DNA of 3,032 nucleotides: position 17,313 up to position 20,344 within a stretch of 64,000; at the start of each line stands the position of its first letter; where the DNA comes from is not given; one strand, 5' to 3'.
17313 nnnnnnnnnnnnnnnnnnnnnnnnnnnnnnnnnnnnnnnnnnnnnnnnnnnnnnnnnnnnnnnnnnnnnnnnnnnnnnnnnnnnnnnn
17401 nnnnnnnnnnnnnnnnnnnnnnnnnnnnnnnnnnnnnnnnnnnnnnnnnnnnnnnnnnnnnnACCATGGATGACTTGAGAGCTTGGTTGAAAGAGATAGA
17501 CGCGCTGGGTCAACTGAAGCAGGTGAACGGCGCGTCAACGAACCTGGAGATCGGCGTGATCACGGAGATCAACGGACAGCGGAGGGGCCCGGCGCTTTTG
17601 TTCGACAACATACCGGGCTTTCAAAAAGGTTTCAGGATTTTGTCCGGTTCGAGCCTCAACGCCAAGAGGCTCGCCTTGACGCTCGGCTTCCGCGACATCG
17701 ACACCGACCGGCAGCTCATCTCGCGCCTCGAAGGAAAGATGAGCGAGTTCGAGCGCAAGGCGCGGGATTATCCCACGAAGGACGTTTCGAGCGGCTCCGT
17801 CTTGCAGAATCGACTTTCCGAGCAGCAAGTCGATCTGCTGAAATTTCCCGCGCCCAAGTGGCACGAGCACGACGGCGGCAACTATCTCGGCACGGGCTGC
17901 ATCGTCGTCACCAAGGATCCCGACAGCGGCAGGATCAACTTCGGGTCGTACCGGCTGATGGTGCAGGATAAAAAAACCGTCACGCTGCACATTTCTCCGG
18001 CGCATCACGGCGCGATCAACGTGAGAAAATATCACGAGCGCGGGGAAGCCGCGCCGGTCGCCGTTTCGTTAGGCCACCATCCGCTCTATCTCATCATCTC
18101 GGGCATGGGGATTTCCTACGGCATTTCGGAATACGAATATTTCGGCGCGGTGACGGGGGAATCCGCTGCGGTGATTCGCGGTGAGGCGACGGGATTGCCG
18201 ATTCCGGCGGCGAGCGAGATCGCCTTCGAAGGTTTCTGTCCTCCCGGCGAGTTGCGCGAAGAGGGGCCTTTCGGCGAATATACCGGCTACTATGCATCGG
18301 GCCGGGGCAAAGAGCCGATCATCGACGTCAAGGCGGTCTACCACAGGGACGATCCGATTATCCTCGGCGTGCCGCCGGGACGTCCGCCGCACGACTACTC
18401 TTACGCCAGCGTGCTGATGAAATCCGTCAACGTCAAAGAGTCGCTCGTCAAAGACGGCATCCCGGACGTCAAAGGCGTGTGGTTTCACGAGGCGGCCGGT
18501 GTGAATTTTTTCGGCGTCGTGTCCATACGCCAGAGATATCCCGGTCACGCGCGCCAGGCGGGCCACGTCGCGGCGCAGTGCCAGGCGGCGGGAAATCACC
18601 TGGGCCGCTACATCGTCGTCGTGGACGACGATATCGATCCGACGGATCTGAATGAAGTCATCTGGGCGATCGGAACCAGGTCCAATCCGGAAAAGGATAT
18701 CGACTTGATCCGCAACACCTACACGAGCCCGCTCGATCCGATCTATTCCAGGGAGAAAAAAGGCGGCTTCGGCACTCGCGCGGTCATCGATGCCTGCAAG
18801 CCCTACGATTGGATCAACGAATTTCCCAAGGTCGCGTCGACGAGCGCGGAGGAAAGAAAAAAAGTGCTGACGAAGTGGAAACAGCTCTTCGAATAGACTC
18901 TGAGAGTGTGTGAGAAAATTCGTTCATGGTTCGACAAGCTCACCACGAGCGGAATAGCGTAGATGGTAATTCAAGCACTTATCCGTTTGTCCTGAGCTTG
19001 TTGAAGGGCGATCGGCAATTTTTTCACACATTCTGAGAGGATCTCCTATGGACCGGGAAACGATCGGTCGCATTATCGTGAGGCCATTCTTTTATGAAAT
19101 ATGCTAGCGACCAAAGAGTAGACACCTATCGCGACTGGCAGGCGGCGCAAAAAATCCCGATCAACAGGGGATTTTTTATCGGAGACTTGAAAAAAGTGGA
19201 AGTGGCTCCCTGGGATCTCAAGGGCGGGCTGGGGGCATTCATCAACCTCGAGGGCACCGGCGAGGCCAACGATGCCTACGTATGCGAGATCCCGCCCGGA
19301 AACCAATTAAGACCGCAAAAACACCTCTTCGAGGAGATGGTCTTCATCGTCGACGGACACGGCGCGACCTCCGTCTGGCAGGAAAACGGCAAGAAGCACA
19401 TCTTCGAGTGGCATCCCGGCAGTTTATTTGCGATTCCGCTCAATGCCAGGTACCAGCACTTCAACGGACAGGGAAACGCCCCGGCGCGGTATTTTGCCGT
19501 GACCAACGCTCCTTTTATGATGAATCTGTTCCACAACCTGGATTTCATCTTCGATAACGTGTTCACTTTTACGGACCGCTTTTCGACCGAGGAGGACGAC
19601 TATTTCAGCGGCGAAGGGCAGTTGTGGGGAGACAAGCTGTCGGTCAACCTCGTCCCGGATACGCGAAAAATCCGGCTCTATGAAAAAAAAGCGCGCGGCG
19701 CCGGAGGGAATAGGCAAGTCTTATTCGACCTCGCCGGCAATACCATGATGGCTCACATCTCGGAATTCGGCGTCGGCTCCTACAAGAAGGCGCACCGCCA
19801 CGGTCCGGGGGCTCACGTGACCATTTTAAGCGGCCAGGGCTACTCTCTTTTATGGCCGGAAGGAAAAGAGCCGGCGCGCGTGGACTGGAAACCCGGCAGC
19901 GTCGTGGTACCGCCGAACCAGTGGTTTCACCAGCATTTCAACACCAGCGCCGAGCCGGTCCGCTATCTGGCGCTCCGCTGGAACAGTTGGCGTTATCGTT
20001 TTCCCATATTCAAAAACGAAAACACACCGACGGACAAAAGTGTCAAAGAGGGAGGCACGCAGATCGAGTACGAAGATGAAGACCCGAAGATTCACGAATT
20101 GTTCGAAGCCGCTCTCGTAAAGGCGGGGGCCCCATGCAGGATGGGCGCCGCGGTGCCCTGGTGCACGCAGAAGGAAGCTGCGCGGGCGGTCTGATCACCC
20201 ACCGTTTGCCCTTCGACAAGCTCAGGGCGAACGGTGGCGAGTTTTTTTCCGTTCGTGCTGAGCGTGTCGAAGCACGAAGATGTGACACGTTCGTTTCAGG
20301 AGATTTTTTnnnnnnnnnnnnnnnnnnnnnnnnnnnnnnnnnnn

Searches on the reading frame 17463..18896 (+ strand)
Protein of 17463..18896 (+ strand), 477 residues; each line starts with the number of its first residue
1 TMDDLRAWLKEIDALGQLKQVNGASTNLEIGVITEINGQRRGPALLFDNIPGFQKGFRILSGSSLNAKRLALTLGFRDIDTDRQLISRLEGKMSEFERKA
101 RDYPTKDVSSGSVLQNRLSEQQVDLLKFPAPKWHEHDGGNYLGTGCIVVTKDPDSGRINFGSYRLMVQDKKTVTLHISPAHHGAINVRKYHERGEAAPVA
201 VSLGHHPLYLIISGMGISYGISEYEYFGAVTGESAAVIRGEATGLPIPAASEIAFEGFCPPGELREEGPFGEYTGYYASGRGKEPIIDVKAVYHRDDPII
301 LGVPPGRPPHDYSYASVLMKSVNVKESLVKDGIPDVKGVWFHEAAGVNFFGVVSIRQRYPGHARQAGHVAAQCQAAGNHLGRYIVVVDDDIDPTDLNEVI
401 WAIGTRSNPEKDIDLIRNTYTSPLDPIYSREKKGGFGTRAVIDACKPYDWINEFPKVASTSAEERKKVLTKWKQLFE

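Call 43: search_protein_families(library=pfam, proteins=[window:17463-18896:+])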
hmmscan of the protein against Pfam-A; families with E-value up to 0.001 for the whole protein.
window:17463-18896:+ (477 aa): 3 families
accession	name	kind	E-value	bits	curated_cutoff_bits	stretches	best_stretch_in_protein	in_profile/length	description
PF01977.22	UbiD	-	1.6e-63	214.1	23.3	1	110-308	7-206/206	3-octaprenyl-4-hydroxybenzoate carboxy-lyase Rift-related domain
PF20696.2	UbiD_C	-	3.9e-30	104.9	24.2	1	327-444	14-127/127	3-octaprenyl-4-hydroxybenzoate carboxy-lyase C-terminal domain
PF20695.2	UbiD_N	-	2.2e-10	40.9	24.3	1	10-89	2-78/78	3-octaprenyl-4-hydroxybenzoate carboxy-lyase N-terminal domain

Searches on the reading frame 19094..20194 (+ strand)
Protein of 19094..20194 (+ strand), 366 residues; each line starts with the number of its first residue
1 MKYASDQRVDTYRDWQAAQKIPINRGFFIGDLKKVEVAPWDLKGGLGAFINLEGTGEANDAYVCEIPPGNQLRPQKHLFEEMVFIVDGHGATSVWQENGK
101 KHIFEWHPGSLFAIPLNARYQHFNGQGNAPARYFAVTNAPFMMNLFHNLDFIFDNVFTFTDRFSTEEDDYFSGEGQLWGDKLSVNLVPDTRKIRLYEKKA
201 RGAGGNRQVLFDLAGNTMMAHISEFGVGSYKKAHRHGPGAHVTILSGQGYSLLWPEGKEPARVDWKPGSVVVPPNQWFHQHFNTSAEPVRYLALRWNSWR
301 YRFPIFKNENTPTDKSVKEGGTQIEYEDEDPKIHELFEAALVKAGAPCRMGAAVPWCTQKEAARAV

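Call 43: search_protein_families(library=pfam, proteins=[window:19094-20194:+])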
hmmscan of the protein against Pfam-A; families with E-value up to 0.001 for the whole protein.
window:19094-20194:+ (366 aa): 2 families
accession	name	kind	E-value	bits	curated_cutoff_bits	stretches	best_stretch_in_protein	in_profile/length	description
PF07883.17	Cupin_2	-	2.9e-10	40.2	27.2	2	224-293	4-68/70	Cupin domain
PF00190.28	Cupin_1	-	0.00014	21.9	22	0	64-149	38-127/151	Cupin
